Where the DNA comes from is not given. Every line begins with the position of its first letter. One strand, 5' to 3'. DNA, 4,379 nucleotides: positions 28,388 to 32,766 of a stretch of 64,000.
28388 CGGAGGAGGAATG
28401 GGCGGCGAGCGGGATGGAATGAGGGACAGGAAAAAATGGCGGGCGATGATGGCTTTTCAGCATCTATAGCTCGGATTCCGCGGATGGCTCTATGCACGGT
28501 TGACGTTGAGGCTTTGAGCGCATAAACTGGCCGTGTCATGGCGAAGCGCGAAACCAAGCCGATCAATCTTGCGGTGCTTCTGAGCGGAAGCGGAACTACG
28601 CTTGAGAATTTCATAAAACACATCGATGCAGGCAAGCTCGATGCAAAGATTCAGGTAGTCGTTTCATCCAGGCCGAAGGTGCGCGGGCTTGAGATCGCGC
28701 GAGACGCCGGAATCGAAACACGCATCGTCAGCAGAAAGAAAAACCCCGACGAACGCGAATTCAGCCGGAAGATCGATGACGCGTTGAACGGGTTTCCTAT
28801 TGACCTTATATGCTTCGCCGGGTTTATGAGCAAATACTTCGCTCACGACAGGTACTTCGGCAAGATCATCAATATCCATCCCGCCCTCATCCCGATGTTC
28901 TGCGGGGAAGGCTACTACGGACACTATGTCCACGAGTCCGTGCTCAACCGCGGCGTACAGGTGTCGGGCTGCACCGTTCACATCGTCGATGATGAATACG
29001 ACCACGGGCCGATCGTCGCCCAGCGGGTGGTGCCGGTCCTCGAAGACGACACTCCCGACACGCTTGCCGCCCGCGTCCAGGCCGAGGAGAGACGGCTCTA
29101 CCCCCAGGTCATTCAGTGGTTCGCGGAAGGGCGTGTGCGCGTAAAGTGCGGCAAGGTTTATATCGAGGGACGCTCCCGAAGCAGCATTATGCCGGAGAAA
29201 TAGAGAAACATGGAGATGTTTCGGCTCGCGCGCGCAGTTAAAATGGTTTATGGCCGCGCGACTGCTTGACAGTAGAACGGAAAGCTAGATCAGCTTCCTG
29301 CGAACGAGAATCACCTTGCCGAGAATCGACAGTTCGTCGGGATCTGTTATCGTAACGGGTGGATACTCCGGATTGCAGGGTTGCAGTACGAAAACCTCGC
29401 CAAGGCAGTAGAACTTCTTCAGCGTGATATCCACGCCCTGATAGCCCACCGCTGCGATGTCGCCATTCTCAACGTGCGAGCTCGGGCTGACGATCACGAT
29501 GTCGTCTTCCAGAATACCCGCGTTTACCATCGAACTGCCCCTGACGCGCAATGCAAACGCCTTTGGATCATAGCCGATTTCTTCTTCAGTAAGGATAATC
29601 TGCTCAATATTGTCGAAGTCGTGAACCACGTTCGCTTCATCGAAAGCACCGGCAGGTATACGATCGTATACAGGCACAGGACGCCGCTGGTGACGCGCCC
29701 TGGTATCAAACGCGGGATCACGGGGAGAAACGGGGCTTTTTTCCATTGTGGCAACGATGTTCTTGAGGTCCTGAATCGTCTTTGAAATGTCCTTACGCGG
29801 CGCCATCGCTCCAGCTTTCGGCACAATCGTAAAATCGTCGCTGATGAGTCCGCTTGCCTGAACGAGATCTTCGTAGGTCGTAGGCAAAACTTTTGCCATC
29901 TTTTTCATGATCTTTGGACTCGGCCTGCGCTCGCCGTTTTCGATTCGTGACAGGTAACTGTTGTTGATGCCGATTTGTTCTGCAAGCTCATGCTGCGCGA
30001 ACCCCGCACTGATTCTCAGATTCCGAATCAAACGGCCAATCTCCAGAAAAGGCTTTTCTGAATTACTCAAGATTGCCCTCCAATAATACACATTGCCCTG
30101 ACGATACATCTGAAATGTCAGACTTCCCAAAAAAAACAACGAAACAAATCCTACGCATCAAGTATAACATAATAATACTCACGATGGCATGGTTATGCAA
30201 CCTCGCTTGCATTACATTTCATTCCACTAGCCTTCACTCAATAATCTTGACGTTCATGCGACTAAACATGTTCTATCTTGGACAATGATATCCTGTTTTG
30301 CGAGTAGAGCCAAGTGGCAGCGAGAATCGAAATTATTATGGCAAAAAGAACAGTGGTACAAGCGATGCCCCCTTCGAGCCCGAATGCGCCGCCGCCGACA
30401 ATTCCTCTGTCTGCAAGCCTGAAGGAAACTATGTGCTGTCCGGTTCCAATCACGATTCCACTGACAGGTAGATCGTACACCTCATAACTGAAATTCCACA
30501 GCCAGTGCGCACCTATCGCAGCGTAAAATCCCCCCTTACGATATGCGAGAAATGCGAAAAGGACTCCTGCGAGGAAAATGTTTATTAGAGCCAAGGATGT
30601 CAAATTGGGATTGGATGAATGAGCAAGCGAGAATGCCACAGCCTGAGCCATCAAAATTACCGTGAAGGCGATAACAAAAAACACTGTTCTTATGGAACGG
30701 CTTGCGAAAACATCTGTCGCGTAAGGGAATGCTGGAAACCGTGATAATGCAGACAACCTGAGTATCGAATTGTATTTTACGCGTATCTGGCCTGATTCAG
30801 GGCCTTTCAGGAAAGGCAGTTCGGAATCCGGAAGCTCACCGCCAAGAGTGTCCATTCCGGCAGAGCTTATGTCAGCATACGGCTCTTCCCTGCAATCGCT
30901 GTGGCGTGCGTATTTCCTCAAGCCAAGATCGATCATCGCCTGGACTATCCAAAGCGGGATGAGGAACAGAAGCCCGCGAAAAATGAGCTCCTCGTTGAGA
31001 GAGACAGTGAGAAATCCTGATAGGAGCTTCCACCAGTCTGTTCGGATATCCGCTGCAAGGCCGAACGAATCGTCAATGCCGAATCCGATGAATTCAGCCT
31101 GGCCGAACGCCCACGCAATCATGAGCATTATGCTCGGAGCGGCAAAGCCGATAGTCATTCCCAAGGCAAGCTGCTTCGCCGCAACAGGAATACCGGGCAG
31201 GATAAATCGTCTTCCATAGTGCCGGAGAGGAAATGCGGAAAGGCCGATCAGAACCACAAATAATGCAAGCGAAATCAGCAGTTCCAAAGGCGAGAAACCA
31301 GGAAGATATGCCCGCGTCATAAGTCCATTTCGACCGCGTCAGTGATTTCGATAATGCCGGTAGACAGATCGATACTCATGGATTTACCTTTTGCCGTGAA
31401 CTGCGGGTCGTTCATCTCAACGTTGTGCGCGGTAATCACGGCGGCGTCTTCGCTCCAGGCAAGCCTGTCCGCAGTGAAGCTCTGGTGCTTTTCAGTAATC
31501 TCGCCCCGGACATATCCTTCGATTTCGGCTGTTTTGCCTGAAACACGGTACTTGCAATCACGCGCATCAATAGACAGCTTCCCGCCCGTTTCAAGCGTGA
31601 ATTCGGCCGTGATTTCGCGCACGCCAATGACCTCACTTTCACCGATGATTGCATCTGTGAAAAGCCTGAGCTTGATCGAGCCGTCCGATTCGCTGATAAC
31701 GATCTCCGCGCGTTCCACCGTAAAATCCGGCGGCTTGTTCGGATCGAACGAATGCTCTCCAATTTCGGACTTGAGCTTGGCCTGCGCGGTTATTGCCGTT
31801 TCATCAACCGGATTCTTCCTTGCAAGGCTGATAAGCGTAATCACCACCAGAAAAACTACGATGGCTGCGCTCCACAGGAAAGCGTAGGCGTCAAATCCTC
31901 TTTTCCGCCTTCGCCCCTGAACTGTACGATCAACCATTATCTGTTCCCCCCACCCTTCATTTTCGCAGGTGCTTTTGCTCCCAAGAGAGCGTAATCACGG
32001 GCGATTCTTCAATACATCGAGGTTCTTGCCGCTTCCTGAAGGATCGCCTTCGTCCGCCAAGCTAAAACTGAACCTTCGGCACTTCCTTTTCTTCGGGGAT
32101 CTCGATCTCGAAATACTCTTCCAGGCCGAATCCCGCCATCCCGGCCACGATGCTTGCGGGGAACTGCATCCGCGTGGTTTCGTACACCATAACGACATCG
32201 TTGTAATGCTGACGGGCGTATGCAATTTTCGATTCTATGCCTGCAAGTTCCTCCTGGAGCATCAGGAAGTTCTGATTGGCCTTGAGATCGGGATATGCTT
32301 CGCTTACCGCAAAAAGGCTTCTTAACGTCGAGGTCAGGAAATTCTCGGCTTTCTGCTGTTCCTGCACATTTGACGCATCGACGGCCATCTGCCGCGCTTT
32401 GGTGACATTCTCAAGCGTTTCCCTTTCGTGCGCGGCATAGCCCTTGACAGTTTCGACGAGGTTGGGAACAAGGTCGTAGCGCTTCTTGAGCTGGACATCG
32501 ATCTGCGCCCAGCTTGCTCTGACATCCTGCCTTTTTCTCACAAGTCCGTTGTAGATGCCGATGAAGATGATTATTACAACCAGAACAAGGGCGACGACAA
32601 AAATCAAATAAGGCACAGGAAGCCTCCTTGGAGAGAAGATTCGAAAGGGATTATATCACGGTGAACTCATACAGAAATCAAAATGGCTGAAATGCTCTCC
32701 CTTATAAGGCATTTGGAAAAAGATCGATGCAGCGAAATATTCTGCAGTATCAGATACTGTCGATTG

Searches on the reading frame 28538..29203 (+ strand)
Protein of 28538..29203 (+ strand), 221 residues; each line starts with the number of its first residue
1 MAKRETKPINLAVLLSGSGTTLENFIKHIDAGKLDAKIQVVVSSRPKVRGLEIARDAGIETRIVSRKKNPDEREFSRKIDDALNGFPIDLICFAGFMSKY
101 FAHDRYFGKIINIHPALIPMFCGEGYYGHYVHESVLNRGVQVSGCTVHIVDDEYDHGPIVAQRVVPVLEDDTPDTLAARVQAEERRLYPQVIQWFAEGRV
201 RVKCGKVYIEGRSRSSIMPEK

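Call 20: search_protein_families(library=pfam, max_evalue=0.00001, proteins=[window:28538-29203:+])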
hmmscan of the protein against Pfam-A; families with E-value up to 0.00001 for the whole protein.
window:28538-29203:+ (221 aa): 1 family
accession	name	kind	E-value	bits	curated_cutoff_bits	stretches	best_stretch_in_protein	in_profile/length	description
PF00551.24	Formyl_trans_N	-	2.6e-41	141.8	26.1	1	10-192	2-181/181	Formyl transferase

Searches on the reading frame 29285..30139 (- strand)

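Call 20: search_protein_families(library=pfam, max_evalue=0.00001, proteins=[window:29285-30139:-])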
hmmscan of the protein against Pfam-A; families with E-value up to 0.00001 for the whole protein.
window:29285-30139:- (284 aa): 4 families
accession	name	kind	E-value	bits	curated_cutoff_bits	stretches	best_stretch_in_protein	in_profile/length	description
PF00717.28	Peptidase_S24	-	2.8e-22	79.1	23.3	1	156-277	1-116/116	Peptidase S24-like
PF01381.28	HTH_3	-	3.9e-16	59.3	23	1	38-92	1-55/55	Helix-turn-helix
PF13560.12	HTH_31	-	3.7e-11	43.6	27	1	33-88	1-57/64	Helix-turn-helix domain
PF12844.13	HTH_19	-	3.4e-08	33.7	30.2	1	35-94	1-60/64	Helix-turn-helix domain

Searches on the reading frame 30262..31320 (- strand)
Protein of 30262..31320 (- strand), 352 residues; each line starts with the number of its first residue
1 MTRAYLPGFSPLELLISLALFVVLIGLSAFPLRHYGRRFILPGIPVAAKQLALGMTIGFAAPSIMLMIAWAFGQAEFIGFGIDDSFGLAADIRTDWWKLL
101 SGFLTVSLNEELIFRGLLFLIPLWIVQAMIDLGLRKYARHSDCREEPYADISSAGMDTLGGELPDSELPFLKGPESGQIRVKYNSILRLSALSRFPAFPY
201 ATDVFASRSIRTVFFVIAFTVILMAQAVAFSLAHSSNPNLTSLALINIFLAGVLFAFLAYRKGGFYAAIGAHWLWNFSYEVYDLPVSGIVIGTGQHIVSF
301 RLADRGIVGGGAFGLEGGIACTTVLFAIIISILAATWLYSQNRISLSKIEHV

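Call 20: search_protein_families(library=pfam, max_evalue=0.00001, proteins=[window:30262-31320:-])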
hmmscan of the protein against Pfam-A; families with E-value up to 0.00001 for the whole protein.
window:30262-31320:- (352 aa): 1 family
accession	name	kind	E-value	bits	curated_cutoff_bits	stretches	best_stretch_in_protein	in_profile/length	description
PF02517.21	Rce1-like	-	1.6e-09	38.3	22.4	1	95-277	4-92/93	Type II CAAX prenyl endopeptidase Rce1-like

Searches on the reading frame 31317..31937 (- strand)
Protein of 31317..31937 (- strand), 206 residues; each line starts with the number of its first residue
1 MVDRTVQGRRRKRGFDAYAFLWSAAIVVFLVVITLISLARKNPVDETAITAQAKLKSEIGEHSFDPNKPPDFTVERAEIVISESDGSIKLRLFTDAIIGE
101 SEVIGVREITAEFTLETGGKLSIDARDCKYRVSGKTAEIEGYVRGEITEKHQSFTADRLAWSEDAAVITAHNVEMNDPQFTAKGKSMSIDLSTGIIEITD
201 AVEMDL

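Call 20: search_protein_families(library=pfam, max_evalue=0.00001, proteins=[window:31317-31937:-])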
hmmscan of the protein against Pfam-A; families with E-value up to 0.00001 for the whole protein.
window:31317-31937:- (206 aa): 1 family
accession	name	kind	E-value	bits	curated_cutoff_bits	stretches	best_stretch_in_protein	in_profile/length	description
PF06835.18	LptC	-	8.3e-06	26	21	0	68-202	30-170/175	Lipopolysaccharide-assembly, LptC-related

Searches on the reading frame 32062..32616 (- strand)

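Call 20: search_protein_families(library=pfam, max_evalue=0.00001, proteins=[window:32062-32616:-])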
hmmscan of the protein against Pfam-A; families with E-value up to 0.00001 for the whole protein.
window:32062-32616:- (184 aa): 1 family
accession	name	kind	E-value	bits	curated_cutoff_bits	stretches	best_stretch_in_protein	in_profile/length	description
PF04011.17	LemA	-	1.1e-59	201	26.2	1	35-184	1-149/149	LemA family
